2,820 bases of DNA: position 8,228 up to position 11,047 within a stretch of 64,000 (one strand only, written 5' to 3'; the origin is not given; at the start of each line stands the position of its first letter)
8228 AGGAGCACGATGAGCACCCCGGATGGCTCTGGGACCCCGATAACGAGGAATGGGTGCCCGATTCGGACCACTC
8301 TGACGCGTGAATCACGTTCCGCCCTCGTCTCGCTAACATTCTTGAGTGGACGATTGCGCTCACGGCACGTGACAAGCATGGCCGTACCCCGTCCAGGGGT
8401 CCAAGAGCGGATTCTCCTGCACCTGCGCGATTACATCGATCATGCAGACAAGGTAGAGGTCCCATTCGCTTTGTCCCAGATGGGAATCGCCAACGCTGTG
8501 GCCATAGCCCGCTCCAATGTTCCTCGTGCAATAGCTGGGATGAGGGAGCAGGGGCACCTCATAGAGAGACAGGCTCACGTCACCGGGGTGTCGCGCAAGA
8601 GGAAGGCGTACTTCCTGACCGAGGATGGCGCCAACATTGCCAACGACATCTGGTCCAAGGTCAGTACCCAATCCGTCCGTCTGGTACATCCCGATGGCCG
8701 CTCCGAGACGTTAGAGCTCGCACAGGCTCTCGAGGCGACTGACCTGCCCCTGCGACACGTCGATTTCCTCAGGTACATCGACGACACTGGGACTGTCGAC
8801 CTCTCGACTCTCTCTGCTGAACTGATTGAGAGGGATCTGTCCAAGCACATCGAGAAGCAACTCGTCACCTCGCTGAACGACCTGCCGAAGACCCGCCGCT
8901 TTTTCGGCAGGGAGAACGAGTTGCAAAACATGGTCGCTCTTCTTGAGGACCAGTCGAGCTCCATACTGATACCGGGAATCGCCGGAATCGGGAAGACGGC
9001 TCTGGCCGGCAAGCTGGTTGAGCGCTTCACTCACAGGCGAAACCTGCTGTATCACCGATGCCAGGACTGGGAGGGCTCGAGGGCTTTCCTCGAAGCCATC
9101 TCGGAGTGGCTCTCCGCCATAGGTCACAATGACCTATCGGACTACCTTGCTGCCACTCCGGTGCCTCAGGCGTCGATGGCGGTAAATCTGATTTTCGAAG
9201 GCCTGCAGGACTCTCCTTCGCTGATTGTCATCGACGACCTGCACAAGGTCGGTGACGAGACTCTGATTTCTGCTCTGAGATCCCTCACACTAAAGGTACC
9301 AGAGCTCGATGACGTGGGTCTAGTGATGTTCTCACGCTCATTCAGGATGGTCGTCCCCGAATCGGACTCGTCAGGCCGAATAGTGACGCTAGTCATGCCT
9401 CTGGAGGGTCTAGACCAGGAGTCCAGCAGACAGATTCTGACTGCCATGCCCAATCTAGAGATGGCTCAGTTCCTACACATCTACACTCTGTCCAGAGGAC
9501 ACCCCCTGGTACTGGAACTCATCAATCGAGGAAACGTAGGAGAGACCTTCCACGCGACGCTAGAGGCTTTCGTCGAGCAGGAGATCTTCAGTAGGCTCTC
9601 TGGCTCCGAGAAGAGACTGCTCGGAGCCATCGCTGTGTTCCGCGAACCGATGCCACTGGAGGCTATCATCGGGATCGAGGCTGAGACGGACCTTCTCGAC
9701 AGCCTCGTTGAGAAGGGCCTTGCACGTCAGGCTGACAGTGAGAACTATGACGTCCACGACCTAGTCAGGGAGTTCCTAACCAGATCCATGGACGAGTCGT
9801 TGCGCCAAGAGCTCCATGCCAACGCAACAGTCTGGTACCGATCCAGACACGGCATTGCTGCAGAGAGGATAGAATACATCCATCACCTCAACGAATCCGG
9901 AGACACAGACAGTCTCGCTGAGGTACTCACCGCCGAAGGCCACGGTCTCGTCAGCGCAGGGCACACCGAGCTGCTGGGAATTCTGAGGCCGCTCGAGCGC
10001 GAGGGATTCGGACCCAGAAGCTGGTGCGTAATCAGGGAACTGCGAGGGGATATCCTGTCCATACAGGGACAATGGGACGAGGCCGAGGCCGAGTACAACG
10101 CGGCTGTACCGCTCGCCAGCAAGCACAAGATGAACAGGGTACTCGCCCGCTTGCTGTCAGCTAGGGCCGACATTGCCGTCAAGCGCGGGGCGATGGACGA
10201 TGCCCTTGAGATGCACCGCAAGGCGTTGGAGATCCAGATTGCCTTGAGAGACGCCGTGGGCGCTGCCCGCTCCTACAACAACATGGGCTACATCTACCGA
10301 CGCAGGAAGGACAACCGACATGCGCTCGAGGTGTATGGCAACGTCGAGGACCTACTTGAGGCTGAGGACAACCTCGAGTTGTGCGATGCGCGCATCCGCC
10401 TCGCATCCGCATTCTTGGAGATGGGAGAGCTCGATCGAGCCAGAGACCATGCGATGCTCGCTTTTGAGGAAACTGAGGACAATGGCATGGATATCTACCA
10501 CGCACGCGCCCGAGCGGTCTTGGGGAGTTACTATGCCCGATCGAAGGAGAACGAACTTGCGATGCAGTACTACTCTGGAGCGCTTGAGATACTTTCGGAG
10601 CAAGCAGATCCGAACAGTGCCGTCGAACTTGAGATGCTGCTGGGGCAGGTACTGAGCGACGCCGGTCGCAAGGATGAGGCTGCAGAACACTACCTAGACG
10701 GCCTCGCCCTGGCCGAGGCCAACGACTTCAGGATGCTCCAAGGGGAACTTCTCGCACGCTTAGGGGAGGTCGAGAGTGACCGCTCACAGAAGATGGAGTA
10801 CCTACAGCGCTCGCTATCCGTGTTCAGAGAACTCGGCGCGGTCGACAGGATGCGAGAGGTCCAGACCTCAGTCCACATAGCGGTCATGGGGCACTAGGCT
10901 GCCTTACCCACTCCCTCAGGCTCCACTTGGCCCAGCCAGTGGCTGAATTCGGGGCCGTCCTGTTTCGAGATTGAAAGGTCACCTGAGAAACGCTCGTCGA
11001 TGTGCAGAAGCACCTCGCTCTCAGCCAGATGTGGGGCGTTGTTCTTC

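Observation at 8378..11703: wHTH / Arch_ATPase (STAND-like) / TPR protein converging on an MBL-fold hydrolase, embedded between giant surface-protein genes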

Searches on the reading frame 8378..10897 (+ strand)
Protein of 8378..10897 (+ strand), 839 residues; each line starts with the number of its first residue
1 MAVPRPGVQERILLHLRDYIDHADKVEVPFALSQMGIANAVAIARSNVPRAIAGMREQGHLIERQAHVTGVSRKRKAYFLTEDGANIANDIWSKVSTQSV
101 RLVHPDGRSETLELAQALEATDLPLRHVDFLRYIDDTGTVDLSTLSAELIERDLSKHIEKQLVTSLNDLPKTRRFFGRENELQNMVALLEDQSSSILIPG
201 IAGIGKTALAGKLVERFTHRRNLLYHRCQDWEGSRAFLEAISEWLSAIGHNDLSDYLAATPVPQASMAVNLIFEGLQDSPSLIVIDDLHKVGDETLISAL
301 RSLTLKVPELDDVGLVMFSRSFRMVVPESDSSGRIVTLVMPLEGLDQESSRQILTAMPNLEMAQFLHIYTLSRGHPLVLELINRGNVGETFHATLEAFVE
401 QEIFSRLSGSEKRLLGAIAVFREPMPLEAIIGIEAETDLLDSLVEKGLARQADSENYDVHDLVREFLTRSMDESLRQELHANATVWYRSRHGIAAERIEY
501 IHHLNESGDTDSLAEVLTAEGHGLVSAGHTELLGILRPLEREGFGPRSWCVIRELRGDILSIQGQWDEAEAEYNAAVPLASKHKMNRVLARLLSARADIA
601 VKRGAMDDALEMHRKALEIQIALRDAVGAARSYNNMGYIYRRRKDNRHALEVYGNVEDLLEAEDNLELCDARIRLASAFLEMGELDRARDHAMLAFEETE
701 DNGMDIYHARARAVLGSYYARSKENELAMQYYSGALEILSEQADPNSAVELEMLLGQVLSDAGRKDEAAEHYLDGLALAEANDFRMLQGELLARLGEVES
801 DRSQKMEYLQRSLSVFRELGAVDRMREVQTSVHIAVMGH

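Call 6: search_protein_families(library=pfam, proteins=[window:8378-10897:+], max_evalue=0.01)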
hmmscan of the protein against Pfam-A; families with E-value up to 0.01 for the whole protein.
window:8378-10897:+ (839 aa): 16 families
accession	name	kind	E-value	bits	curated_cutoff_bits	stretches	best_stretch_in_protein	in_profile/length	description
PF13424.12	TPR_12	-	9.1e-18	64.7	30.1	2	589-654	2-69/77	Tetratricopeptide repeat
PF00515.34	TPR_1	-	9.3e-11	41.5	27.8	0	630-653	1-24/34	Tetratricopeptide repeat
PF13191.12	AAA_16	-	1.1e-08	36.2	32.6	1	174-303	1-155/167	AAA ATPase domain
PF13181.12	TPR_8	-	1.4e-08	34.7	25.7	0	630-653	1-24/34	Tetratricopeptide repeat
PF07719.23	TPR_2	-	2e-08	34.2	27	0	754-781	6-33/34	Tetratricopeptide repeat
PF13432.12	TPR_16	-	5e-07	30.5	32.7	1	754-805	2-53/65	Tetratricopeptide repeat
PF09976.15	TPR_21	-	4.9e-06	26.9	25.5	1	553-588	149-183/193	Tetratricopeptide repeat-like domain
PF13401.12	AAA_22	-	5.2e-06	27.2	27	1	192-303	4-107/130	AAA domain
PF01637.24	ATPase_2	-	2e-05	25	33.2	1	175-376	1-219/225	ATPase domain predominantly from Archaea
PF14938.12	SNAP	-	5.4e-05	23.2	25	1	562-680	47-164/282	Soluble NSF attachment protein, SNAP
PF25201.1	nSTAND6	-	0.00012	22.6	27.7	1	176-218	2-43/148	Novel STAND NTPase 6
PF17874.7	TPR_MalT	-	0.00012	22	45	1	557-784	87-315/336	MalT-like TPR region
PF13545.12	HTH_Crp_2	-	0.00092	19.6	27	0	11-65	5-56/70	Crp-like helix-turn-helix domain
PF20703.3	nSTAND1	-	0.003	17.7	27.1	1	172-209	13-49/379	Novel STAND NTPase 1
PF13431.12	TPR_17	-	0.0046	17.6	24.4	0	555-571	18-34/34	Tetratricopeptide repeat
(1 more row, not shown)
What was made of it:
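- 8378..10897 (+): STAND regulator gene, 839 aa: winged helix, small middle domain, NOD, arm and TPR sensor. Pfam AAA_16 and TPR (call 6).
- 9803..10894 (+): Arm (residues 476-545) and TPR sensor (residues 546-839, 15 helices, about 7 repeats). TPR_12 E = 9e-18 and a weak TPR_MalT match (call 6).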

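Call 7: search_protein_families(library=padloc, proteins=[window:8378-10897:+], max_evalue=0.01)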
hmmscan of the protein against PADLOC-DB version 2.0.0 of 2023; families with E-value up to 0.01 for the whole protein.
window:8378-10897:+ (839 aa): 2 families
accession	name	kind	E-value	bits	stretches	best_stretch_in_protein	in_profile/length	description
PDLC01169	TPR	-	4.2e-06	24.3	0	557-652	116-210/252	TPR repeats containing protein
PDLC05079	PDC-S73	-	7.6e-05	19.7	1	146-220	145-218/752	-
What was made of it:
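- On Avs antiviral STAND: PADLOC gives only a generic TPR hit and a 19.7-bit partial hit (call 7).
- PADLOC gives only a generic TPR match and a 19.7-bit partial hit (call 7).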

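Call 8: search_protein_families(library=ncbifam, proteins=[window:8378-10897:+], max_evalue=0.01)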
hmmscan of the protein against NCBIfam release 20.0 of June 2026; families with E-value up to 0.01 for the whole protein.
window:8378-10897:+ (839 aa): 12 families
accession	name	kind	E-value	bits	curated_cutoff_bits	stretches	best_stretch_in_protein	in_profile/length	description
NF003420.0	PRK04841.1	equivalog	6.3e-11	41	537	1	392-770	248-633/903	HTH-type transcriptional regulator MalT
NF053520.1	HK_Porph_FimS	equivalog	2.3e-10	39.4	600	1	563-723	97-258/618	sensor histidine kinase FimS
NF053617.1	SARPRegAfsRStmc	equivalog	4e-10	38.3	1430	2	560-781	746-968/986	SARP-family global regulator AfsR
NF053720.1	NsdA_fam_reg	subfamily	2.1e-07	30.8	75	2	750-808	202-260/432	NsdA family TPR-like regulatory protein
TIGR02521.1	type_IV_pilW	equivalog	1.9e-06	27.6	154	1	658-744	20-100/234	type IV pilus biogenesis/stability protein PilW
NF047507.1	TPR_BatC_Lepto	exception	3.9e-06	26.5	175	1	590-667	58-137/214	TPR repeat-containing protein BatC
NF040959.1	MamA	equivalog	1.1e-05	25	200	1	670-779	72-169/204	magnetosome protein MamA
NF041717.1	HaaA_phane_TPR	equivalog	1.1e-05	23.8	1125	1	603-781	685-864/882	cyclophane-containing RiPP biosynthesis TPR protein HaaT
NF052312.1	T9SS_PorW_SprE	equivalog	3.4e-05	22.7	250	1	669-784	141-249/716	type IX secretion system periplasmic lipoprotein PorW/SprE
TIGR02928.1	TIGR02928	subfamily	0.0005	19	181.3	1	168-302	12-156/366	orc1/cdc6 family replication initiation protein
NF053779.1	BT3442_fam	equivalog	0.00068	18.5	940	0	734-808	87-161/563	BT3442 family protein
TIGR02325.1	C_P_lyase_phnF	equivalog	0.001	18.7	156.8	1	34-144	35-144/238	phosphonate metabolism transcriptional regulator PhnF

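Call 12: find_homologous_proteins(query=window:8378-10897:+)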
Query window:8378-10897:+ (839 aa): 771 proteins with E <= 0.001 among 8000 candidates; the best 120 are listed.
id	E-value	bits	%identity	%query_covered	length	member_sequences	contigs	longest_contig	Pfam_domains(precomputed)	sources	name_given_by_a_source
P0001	0.0e+0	1792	97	100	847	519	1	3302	PF09976.16,PF00515.35,PF13424.13,PF13432.13,PF13401.13,PF13181.13,PF07719.24,PF13191.13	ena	-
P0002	0.0e+0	1652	89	100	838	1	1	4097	PF09976.16,PF13176.13,PF13401.13,PF13191.13,PF13374.13,PF17874.8,PF00515.35,PF13424.13,PF14938.13,PF13432.13,PF13181.13,PF07719.24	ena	-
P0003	0.0e+0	1652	89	100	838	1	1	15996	PF09976.16,PF13176.13,PF13401.13,PF13191.13,PF13374.13,PF17874.8,PF00515.35,PF13424.13,PF14938.13,PF13432.13,PF13181.13,PF07719.24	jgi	-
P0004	0.0e+0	1649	89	100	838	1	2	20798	PF09976.16,PF17874.8,PF00515.35,PF13424.13,PF13176.13,PF14938.13,PF13401.13,PF13181.13,PF07719.24,PF13191.13,PF13374.13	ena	-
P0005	0.0e+0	1644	89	100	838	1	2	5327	PF09976.16,PF17874.8,PF00515.35,PF13424.13,PF13176.13,PF14938.13,PF13432.13,PF13181.13,PF07719.24,PF13191.13,PF13374.13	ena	-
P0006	0.0e+0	1642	88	100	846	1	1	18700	PF09976.16,PF17874.8,PF00515.35,PF13424.13,PF13176.13,PF14938.13,PF13432.13,PF13401.13,PF13181.13,PF07719.24,PF13191.13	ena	-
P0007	0.0e+0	1641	88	100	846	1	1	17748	PF09976.16,PF17874.8,PF00515.35,PF13424.13,PF13176.13,PF14938.13,PF13432.13,PF13401.13,PF13181.13,PF07719.24,PF13191.13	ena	-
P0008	0.0e+0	1639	88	100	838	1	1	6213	PF09976.16,PF13176.13,PF13401.13,PF13191.13,PF13374.13,PF17874.8,PF00515.35,PF13424.13,PF14938.13,PF13432.13,PF13181.13,PF07719.24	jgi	jgi:tetratricopeptide (TPR) repeat protein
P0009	0.0e+0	1639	88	100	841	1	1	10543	PF09976.16,PF13176.13,PF13401.13,PF13191.13,PF13374.13,PF17874.8,PF00515.35,PF13424.13,PF14938.13,PF13432.13,PF13181.13,PF07719.24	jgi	jgi:tetratricopeptide (TPR) repeat protein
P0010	0.0e+0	1639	88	100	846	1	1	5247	PF09976.16,PF13176.13,PF13401.13,PF13191.13,PF13374.13,PF17874.8,PF00515.35,PF13424.13,PF14938.13,PF13432.13,PF13181.13,PF07719.24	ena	-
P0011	0.0e+0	1638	88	100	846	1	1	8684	PF09976.16,PF17874.8,PF00515.35,PF13424.13,PF13176.13,PF14938.13,PF13432.13,PF13401.13,PF13181.13,PF07719.24,PF13191.13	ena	-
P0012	0.0e+0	1638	88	100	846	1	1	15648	PF09976.16,PF17874.8,PF00515.35,PF13424.13,PF13176.13,PF14938.13,PF13432.13,PF13401.13,PF13181.13,PF07719.24,PF13191.13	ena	-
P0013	0.0e+0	1637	88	100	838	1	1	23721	PF09976.16,PF13176.13,PF13401.13,PF13191.13,PF13374.13,PF17874.8,PF00515.35,PF13424.13,PF14938.13,PF13432.13,PF13181.13,PF07719.24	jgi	-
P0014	0.0e+0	1637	88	100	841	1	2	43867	PF09976.16,PF13176.13,PF13401.13,PF13191.13,PF13374.13,PF17874.8,PF00515.35,PF13424.13,PF14938.13,PF13432.13,PF13181.13,PF07719.24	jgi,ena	jgi:tetratricopeptide (TPR) repeat protein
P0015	0.0e+0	1637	88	100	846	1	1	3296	PF09976.16,PF13176.13,PF13401.13,PF13191.13,PF13374.13,PF17874.8,PF00515.35,PF13424.13,PF14938.13,PF13432.13,PF13181.13,PF07719.24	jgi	-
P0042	0.0e+0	1557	84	100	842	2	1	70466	PF10602.16,PF09976.16,PF17874.8,PF00515.35,PF13424.13,PF13432.13,PF13401.13,PF01637.25,PF13181.13,PF07719.24,PF13191.13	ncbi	ncbi:MAG: tetratricopeptide repeat protein [Candidatus Thalassarchaeum sp.]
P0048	0.0e+0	1445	77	100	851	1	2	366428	PF09976.16,PF17874.8,PF00515.35,PF13424.13,PF14938.13,PF01637.25,PF13181.13,PF07719.24,PF13191.13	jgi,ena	-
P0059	0.0e+0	1431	77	100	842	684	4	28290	PF09976.16,PF17874.8,PF00515.35,PF13424.13,PF14938.13,PF01637.25,PF13181.13,PF07719.24,PF00931.29,PF13191.13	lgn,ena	-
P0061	0.0e+0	1430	76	100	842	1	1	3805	PF09976.16,PF17874.8,PF00515.35,PF13424.13,PF14938.13,PF12802.14,PF01637.25,PF13181.13,PF07719.24,PF13191.13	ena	-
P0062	0.0e+0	1430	77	99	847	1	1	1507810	PF09976.16,PF17874.8,PF00515.35,PF13424.13,PF14938.13,PF01637.25,PF13181.13,PF07719.24,PF13191.13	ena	-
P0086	0.0e+0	1417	76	100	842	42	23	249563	PF00515.35,PF13424.13,PF13176.13,PF13181.13,PF07719.24,PF13191.13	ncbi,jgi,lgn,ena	jgi:tetratricopeptide (TPR) repeat protein/DNA-binding PadR family transcriptional regulator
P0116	0.0e+0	1374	74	100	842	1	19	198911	PF14559.13,PF09976.16,PF17874.8,PF00515.35,PF13424.13,PF13176.13,PF13432.13,PF07719.24,PF13191.13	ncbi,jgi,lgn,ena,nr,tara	ncbi:MAG: hypothetical protein CMA00_004865 [Methanobacteriota archaeon]|nr:MAG: hypothetical protei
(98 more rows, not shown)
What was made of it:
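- Checked: The best 120 listed are full-length and 74-97% identical (call 12).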

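Call 14: find_encoding_contigs(protein=P0062, flank=10000, max_places=2)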
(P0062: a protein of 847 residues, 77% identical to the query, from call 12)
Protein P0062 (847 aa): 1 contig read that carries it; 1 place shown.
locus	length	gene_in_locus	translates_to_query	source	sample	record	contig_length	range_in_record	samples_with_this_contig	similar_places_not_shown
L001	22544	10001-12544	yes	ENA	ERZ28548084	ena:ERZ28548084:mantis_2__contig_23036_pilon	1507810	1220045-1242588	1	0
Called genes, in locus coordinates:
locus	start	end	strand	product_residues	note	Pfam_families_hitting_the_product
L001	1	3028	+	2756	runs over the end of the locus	PF02516:STT3, PF13620:CarboxypepD_reg (faint)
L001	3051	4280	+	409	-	-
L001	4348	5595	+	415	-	PF00082:Peptidase_S8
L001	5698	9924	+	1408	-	PF13229:Beta_helix, PF17957:Big_7 (weak)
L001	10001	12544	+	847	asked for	PF01637:ATPase_2 (weak), PF13191:AAA_16, PF07719:TPR_2 (faint), PF14938:SNAP (faint), PF17874:TPR_MalT (faint), PF09976:TPR_21 (faint), PF00515:TPR_1 (faint), PF13424:TPR_12, +1 more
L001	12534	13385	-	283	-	PF23023:Anti-Pycsar_Apyc1, PF00753:Lactamase_B, PF12706:Lactamase_B_2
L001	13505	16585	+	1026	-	-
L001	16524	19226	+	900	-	-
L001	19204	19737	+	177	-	-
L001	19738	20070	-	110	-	-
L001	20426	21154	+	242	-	PF00293:NUDIX, PF14815:NUDIX_4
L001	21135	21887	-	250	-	-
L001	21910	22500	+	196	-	-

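Call 15: find_encoding_contigs(protein=P0116, flank=10000, max_places=2)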
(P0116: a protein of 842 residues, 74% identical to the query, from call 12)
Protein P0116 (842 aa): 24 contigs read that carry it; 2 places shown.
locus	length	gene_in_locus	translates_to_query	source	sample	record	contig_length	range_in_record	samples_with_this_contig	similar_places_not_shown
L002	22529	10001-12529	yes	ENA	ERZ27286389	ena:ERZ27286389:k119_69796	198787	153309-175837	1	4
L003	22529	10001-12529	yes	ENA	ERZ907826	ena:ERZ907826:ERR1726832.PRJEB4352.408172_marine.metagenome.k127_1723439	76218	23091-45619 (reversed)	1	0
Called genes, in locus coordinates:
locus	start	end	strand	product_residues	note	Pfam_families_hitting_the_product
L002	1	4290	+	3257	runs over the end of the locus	PF02516:STT3, PF13620:CarboxypepD_reg (faint)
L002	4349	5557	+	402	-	PF00082:Peptidase_S8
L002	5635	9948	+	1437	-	PF13229:Beta_helix (weak)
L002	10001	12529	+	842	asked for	PF13191:AAA_16, PF07719:TPR_2 (faint), PF13176:TPR_7 (faint), PF14559:TPR_19 (faint), PF09976:TPR_21 (faint), PF00515:TPR_1 (faint), PF13424:TPR_12, PF17874:TPR_MalT (weak), +1 more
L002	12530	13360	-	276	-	PF23023:Anti-Pycsar_Apyc1, PF00753:Lactamase_B, PF12706:Lactamase_B_2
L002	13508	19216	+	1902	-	-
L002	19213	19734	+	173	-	-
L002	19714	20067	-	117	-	-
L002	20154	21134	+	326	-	PF01470:Peptidase_C15, PF00293:NUDIX, PF14815:NUDIX_4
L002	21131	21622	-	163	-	-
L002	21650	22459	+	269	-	-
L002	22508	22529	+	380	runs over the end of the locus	PF00226:DnaJ, PF01556:DnaJ_C, PF15777:Anti-TRAP (faint), PF00684:DnaJ_CXXCXGXG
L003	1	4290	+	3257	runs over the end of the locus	PF02516:STT3, PF13620:CarboxypepD_reg (faint)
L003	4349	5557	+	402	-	PF00082:Peptidase_S8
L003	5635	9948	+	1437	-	PF13229:Beta_helix (weak)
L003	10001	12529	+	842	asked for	PF13191:AAA_16, PF07719:TPR_2 (faint), PF13176:TPR_7 (faint), PF14559:TPR_19 (faint), PF09976:TPR_21 (faint), PF00515:TPR_1 (faint), PF13424:TPR_12, PF17874:TPR_MalT (weak), +1 more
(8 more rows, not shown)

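Call 40: find_encoding_contigs(protein=P0286, flank=10000, max_places=1)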
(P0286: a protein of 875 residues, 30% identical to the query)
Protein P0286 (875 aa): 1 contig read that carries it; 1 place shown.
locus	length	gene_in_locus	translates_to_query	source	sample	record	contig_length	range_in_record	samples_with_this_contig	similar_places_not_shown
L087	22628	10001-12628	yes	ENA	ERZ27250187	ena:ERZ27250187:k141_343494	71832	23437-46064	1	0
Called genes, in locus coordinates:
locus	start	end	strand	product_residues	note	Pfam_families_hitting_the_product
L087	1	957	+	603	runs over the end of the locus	-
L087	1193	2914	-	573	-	PF00890:FAD_binding_2, PF01134:GIDA (faint), PF01266:DAO, PF03486:HI0933_like (faint), PF07992:Pyr_redox_2, PF12831:FAD_oxidored (weak), PF02910:Succ_DH_flav_C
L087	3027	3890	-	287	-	PF02754:CCG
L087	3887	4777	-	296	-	PF13085:Fer2_3, PF13183:Fer4_8, PF13237:Fer4_10 (weak), PF13534:Fer4_17 (weak)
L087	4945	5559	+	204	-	PF00081:Sod_Fe_N, PF02777:Sod_Fe_C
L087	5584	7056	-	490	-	-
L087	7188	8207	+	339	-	PF04055:Radical_SAM, PF06463:Mob_synth_C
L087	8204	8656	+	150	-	PF02391:MoaE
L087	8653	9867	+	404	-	PF03453:MoeA_N, PF00994:MoCF_biosynth, PF03454:MoeA_C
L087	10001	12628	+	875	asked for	PF13432:TPR_16 (faint), PF13374:TPR_10 (faint), PF01637:ATPase_2 (weak), PF05729:NACHT (faint), PF13191:AAA_16, PF13401:AAA_22 (faint), PF17874:TPR_MalT, PF13424:TPR_12, +4 more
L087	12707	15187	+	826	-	PF13191:AAA_16, PF13432:TPR_16 (faint), PF07719:TPR_2 (faint), PF13374:TPR_10 (faint), PF13176:TPR_7 (faint), PF13424:TPR_12, PF17874:TPR_MalT, PF13424:TPR_12, +4 more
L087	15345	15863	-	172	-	PF00252:Ribosomal_L16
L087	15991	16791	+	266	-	PF17963:Big_9 (faint), PF05345:He_PIG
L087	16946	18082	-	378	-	PF00091:Tubulin, PF12327:FtsZ_C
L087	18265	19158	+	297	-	PF00763:THF_DHG_CYH, PF02882:THF_DHG_CYH_C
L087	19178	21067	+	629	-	PF00111:Fer2, PF17650:RACo_linker, PF17651:Raco_middle, PF14574:RACo_C_ter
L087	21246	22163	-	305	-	PF02219:MTHFR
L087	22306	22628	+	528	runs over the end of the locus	PF13237:Fer4_10 (weak), PF14697:Fer4_21 (weak), PF12838:Fer4_7 (weak), PF02662:FlpD, PF12838:Fer4_7 (weak), PF13237:Fer4_10, PF14697:Fer4_21 (weak), PF02662:FlpD, +7 more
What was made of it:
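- One distant locus (L087) has mainly housekeeping neighbours (call 40). The neighbourhoods of distant homologues differ, and one is mainly housekeeping (call 40).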

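Call 41: find_encoding_contigs(protein=P0287, flank=10000, max_places=1)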
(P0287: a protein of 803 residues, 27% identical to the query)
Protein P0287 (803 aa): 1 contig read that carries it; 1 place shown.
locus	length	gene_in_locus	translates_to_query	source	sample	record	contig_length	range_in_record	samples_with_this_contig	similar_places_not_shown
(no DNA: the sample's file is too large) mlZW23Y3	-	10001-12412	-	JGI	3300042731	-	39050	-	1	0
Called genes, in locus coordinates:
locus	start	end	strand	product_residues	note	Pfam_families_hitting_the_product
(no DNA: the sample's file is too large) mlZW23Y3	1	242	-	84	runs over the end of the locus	-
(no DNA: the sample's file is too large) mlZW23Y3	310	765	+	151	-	PF13398:Peptidase_M50B (faint)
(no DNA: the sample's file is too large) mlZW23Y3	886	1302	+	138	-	PF00210:Ferritin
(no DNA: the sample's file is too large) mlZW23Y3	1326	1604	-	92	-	-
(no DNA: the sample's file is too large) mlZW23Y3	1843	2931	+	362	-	PF01244:Peptidase_M19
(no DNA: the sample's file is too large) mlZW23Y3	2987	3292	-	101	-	PF01022:HTH_5, PF01047:MarR (faint), PF12840:HTH_20, PF01978:TrmB (weak)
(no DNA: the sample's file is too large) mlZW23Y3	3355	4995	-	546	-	-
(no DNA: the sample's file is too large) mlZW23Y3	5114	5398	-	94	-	-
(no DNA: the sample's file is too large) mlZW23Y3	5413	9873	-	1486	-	PF02369:Big_1 (faint), PF17789:MG4 (faint), PF01835:MG2, PF17791:MG3, PF07703:A2M_BRD, PF00207:A2M, PF07678:TED_complement, PF07677:A2M_recep (weak)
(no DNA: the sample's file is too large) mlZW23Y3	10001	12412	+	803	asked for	PF00931:NB-ARC, PF01637:ATPase_2, PF13191:AAA_16, PF13401:AAA_22 (weak), PF24885:TPR_NPHP3, PF00515:TPR_1, PF13424:TPR_12, PF17874:TPR_MalT, +15 more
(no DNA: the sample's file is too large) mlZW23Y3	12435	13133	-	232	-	-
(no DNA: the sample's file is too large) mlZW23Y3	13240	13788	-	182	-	-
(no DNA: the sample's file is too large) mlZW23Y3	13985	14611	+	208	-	PF12802:MarR_2 (faint), PF13404:HTH_AsnC-type, PF13412:HTH_24, PF01037:AsnC_trans_reg (faint)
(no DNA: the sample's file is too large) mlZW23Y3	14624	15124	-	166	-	-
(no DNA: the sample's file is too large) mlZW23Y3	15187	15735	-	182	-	PF01022:HTH_5 (faint), PF01047:MarR (faint), PF12840:HTH_20 (faint), PF13412:HTH_24, PF24266:HTH_HVO_0163_N, PF08279:HTH_11 (faint), PF12802:MarR_2 (weak), PF13412:HTH_24 (weak)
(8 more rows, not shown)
